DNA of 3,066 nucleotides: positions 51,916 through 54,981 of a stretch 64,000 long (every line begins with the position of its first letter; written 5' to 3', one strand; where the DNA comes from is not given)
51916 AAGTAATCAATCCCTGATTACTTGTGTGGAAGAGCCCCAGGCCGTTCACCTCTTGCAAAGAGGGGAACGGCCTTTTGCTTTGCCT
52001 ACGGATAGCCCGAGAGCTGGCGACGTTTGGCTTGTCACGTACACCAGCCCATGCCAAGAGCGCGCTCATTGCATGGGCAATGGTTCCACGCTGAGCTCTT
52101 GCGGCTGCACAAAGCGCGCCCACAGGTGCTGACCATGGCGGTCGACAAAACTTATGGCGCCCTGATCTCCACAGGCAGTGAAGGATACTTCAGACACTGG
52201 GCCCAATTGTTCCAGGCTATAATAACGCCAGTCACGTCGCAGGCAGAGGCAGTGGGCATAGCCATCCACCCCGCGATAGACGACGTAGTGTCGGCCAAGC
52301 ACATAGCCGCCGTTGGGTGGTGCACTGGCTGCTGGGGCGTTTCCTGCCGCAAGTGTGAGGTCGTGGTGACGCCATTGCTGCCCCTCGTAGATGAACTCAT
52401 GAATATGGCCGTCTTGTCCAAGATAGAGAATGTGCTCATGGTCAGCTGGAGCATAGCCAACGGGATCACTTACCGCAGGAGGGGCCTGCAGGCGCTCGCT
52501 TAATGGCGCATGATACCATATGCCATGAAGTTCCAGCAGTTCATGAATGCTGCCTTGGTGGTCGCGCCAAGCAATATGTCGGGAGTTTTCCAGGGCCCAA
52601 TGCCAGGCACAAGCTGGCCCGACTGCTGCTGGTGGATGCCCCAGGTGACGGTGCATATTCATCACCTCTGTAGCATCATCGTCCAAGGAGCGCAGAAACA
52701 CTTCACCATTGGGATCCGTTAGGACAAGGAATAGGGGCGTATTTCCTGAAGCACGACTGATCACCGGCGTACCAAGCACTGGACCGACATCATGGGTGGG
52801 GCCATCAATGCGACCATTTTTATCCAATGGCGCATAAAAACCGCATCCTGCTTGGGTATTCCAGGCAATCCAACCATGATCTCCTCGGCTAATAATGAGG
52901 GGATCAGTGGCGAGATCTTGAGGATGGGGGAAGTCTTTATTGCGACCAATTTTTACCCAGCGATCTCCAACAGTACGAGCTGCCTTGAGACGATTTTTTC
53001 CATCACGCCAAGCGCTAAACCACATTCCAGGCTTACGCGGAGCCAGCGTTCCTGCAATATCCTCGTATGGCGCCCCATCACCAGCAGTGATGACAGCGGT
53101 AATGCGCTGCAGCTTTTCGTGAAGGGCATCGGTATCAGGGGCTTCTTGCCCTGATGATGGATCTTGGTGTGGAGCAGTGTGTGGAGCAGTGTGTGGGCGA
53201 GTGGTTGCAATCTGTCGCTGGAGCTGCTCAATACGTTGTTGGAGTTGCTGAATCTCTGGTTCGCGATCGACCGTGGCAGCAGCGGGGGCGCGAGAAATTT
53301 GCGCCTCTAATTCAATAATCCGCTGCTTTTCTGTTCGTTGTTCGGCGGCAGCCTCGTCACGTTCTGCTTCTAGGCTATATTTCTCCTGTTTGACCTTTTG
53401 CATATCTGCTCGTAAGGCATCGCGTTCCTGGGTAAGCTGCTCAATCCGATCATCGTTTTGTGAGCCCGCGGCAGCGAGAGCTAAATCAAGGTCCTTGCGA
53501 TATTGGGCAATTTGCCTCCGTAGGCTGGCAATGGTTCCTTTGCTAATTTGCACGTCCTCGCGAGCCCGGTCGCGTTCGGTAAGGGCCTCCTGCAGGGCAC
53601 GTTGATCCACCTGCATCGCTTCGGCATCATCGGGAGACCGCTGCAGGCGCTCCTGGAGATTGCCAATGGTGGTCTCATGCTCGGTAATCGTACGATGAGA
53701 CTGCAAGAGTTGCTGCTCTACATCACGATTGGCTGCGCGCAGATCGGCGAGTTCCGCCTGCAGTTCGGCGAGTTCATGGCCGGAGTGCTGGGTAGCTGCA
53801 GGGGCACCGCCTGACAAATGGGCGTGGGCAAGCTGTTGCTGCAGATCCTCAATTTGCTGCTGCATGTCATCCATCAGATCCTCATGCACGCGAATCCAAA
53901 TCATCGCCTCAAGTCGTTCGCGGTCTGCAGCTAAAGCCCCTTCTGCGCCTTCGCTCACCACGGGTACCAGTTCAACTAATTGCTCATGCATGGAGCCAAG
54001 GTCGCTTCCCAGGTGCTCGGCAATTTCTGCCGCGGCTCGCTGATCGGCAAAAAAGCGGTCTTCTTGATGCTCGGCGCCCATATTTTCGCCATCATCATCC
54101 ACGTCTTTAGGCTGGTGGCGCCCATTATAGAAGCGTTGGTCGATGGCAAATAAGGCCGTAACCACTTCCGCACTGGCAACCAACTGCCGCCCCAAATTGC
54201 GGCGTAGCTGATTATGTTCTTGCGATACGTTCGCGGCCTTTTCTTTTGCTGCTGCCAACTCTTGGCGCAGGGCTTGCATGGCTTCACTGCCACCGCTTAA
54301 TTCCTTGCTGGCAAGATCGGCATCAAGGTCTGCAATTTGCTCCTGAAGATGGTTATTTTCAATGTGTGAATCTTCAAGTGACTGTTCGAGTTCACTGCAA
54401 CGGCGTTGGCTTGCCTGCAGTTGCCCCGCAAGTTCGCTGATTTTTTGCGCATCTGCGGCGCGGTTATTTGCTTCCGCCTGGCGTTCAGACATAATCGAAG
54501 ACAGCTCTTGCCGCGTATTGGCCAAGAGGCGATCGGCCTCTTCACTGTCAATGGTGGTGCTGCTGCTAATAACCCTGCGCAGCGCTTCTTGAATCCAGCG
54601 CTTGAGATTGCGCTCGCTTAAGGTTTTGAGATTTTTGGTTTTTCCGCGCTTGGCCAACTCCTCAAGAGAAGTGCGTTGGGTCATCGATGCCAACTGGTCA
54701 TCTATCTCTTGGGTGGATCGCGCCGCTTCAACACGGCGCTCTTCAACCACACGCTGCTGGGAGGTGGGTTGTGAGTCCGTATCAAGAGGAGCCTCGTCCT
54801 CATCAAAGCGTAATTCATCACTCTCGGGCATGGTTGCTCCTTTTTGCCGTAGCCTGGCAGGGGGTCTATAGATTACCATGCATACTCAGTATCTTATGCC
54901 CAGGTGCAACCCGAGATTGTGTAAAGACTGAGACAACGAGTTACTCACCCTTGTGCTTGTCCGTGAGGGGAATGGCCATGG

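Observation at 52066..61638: Two giant paralogous coiled-coil proteins transcribed divergently around PHP and rlmN share a distinctive N-terminal module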

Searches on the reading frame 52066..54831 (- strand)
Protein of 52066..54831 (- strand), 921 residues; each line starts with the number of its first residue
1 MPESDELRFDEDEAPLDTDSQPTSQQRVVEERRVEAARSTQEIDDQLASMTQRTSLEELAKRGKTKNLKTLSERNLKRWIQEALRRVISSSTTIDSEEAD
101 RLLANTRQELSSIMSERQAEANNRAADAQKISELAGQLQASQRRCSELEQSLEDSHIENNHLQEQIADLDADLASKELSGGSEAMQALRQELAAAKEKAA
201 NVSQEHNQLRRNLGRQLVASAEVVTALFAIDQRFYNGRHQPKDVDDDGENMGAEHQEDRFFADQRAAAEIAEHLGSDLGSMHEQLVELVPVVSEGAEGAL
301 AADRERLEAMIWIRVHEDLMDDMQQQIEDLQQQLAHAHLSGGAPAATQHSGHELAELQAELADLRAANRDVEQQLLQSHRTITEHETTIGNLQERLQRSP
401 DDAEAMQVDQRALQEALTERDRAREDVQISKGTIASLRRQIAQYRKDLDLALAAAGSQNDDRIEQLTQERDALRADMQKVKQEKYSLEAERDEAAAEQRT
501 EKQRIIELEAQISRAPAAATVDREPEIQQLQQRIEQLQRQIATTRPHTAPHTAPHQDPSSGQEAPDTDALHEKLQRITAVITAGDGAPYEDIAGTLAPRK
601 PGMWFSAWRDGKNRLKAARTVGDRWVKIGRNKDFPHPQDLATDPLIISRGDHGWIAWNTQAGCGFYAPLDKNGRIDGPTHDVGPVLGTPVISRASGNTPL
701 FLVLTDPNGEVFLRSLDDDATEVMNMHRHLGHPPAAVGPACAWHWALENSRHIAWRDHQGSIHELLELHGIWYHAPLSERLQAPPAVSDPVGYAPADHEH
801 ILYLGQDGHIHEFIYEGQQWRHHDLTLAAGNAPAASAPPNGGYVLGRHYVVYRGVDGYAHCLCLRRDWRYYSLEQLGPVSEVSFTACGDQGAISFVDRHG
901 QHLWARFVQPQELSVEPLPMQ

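Call 4: search_protein_families(library=pfam, proteins=[window:52066-54831:-], max_evalue=0.1)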
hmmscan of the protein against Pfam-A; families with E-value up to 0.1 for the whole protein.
window:52066-54831:- (921 aa): 1 family
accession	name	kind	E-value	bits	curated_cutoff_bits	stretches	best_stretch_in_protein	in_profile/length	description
PF16326.10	ABC_tran_CTD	-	0.018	15.7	32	1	317-364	14-60/69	ABC transporter C-terminal domain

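Call 5: search_protein_families(library=ncbifam, proteins=[window:52066-54831:-], max_evalue=0.1)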
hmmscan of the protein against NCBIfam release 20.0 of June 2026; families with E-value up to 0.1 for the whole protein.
window:52066-54831:- (921 aa): 5 families
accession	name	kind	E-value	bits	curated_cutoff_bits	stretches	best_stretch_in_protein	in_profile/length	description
TIGR02169.1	SMC_prok_A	equivalog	2.7e-06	25.4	729.4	1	321-544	262-496/1165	chromosome segregation protein SMC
TIGR02168.1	SMC_prok_B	equivalog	1.4e-05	23.1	567.35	1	319-579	715-981/1181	chromosome segregation protein SMC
NF045487.1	ASRP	equivalog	4e-05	22.4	300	1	320-544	158-395/593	archaea-specific SMC-related protein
TIGR04320.1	Surf_Exclu_PgrA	domain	0.0021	17.4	70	1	337-449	253-360/360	SEC10/PgrA surface exclusion domain-containing protein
TIGR04523.1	Mplasa_alph_rch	subfamily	0.09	10.7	270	1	356-541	311-491/745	helix-rich protein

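Call 71: search_protein_families(library=padloc, proteins=[window:52066-54831:-], max_evalue=0.01)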
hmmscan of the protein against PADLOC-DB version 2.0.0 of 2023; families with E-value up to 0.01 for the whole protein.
window:52066-54831:- (921 aa): 3 families
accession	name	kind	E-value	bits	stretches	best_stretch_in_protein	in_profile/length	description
PDLC03865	LmuB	-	6.3e-06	22.6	1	341-542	562-750/1007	-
PDLC00581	JetC3|JetC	-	0.00027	16.9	1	29-548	404-913/1473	DUF3584 domain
PDLC00582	JetC3|JetC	-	0.0081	12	1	321-548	780-1008/1472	DUF3584 domain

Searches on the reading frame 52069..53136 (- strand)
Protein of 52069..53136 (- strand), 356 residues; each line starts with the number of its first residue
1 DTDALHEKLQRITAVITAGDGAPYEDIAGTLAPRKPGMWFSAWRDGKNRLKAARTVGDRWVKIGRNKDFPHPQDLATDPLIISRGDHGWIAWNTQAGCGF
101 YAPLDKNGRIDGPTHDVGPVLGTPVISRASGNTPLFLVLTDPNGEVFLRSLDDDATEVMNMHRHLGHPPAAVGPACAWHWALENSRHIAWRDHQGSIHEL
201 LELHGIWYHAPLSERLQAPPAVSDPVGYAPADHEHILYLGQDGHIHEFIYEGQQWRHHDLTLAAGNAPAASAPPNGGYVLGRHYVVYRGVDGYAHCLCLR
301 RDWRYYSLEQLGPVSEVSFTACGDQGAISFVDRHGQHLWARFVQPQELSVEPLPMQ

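Call 48: predict_structure(alignment_id=A3)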
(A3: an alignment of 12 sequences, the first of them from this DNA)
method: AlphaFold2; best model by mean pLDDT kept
length: 356 residues; sequences in the alignment: 12
mean_pLDDT: 88.0   pTM: 0.87
mean pLDDT of the five models: 88.0, 87.8, 87.7, 87.6, 86.3
residues with pLDDT >= 90: 241; 70-90: 78; 50-70: 16; < 50: 21
segments of 3 or more residues with pLDDT < 50: 1-15, 19-22
pLDDT, mean of each block of 10 residues (from residue 1): 45 44 70 86 94 90 88 94 86 97 92 94 85 81 96 75 95 94 88 98 91 97 92 91 97 92 94 92 94 95 94 94 89 92 91 74
secondary structure, 60 per line:
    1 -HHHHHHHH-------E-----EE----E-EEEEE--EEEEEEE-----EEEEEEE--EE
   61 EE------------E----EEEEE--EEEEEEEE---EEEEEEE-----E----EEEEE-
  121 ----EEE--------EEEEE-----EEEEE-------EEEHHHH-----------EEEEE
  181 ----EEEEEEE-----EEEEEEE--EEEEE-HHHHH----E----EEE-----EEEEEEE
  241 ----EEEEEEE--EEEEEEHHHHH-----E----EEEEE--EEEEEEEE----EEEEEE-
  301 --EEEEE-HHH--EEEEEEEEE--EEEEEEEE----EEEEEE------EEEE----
elements in order: H2-9 E31-35 E38-44 E50-56 E59-62 E80-84 E87-94 E98-104 E115-119 E125-127 E136-140 E146-150 E158-160 H161-164 E176-180 E185-191 E197-203 E206-210 H212-216 E226-228 E234-240 E245-251 E254-259 H260-264 E275-279 E282-289 E294-299 E303-307 E314-322 E325-332 E337-342 E349-352

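Call 50: fold_search(model_id=the predicted structure, library=pdb)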
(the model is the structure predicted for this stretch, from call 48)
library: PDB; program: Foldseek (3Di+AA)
matches with E <= 10: 1323; with E <= 0.001: 331
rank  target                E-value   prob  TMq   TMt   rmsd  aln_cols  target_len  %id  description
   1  8q83_A                2.7e-11  1.00  0.72  0.73   4.4       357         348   12  Photorhabdus laumondii lectin PLL5 in complex with alpha-methyl-fucoside (released 2025-03-05)
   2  8q83_D                3.2e-11  1.00  0.70  0.73   4.7       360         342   12  Photorhabdus laumondii lectin PLL5 in complex with alpha-methyl-fucoside (released 2025-03-05)
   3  8q83_C                5.6e-11  1.00  0.69  0.73   4.6       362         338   11  Photorhabdus laumondii lectin PLL5 in complex with alpha-methyl-fucoside (released 2025-03-05)
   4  6rg2_B                1.1e-10  1.00  0.72  0.75   4.6       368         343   10  Photorhabdus laumondii lectin PLL2 in complex with 3-O-methyl-D-glucose (released 2020-07-01)
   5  6rg2_A                1.1e-10  1.00  0.70  0.73   4.7       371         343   10  Photorhabdus laumondii lectin PLL2 in complex with 3-O-methyl-D-glucose (released 2020-07-01)
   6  8q83_B                1.3e-10  1.00  0.70  0.72   4.6       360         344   12  Photorhabdus laumondii lectin PLL5 in complex with alpha-methyl-fucoside (released 2025-03-05)
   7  6rfz                  2.1e-10  1.00  0.72  0.75   4.6       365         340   10  Photorhabdus laumondii lectin PLL2 in complex with D-glucose (released 2020-07-01)
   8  6flu_A                2.1e-10  1.00  0.70  0.71   4.6       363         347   10  Photorhabdus asymbiotica lectin (PHL) in complex with synthetic C-fucoside (released 2019-02-06)
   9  5mxg_A                2.4e-10  1.00  0.69  0.71   4.7       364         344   10  Photorhabdus asymbiotica lectin (PHL) in complex with blood group H trisaccharide (released 2017-08-09)
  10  6fhy_A                2.6e-10  1.00  0.70  0.73   4.8       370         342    9  Photorhabdus asymbiotica lectin (PHL) in complex with synthetic C-fucoside (released 2019-01-30)
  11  6fhx_A                3.0e-10  1.00  0.72  0.75   4.1       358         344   10  Photorhabdus asymbiotica lectin (PHL) in complex with synthetic C-fucoside (released 2019-01-30)
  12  6t96                  3.9e-10  1.00  0.68  0.70   4.4       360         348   12  Photorhabdus laumondii subsp. laumondii lectin PLL3 (released 2019-12-25)
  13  5mxe                  4.5e-10  1.00  0.70  0.72   4.4       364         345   10  Photorhabdus asymbiotica lectin (PHL) in free form (released 2017-08-09)
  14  5mxh                  5.2e-10  1.00  0.69  0.70   4.6       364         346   11  Photorhabdus asymbiotica lectin (PHL) in complex with D-galactose (released 2017-08-09)
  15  8q7u                  6.3e-10  1.00  0.69  0.70   4.9       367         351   10  Photorhabdus laumondii lectin PLL in complex with alpha-methyl-fucoside (released 2025-03-05)
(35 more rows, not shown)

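Call 75: search_solved_structures(query=A3, max_evalue=1, show_alignments=1)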
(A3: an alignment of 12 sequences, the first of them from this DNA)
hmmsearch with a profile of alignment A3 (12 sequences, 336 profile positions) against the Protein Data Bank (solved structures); distinct sequences matched with E-value up to 1: 5.
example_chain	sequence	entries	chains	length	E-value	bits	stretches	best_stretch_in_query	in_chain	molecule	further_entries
6htn_A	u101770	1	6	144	0.0008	22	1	172-249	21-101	Fucose-binding lectin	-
6t99_A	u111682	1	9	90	0.067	15.7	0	218-241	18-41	Fucose-binding lectin protein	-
6t9a_A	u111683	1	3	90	0.11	15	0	218-241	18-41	Fucose-binding lectin protein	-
9j2k_A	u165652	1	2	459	0.41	13.1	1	189-222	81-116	Aminotransferase, class III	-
9j4y_A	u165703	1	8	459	0.41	13.1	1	189-222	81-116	Aminotransferase, class III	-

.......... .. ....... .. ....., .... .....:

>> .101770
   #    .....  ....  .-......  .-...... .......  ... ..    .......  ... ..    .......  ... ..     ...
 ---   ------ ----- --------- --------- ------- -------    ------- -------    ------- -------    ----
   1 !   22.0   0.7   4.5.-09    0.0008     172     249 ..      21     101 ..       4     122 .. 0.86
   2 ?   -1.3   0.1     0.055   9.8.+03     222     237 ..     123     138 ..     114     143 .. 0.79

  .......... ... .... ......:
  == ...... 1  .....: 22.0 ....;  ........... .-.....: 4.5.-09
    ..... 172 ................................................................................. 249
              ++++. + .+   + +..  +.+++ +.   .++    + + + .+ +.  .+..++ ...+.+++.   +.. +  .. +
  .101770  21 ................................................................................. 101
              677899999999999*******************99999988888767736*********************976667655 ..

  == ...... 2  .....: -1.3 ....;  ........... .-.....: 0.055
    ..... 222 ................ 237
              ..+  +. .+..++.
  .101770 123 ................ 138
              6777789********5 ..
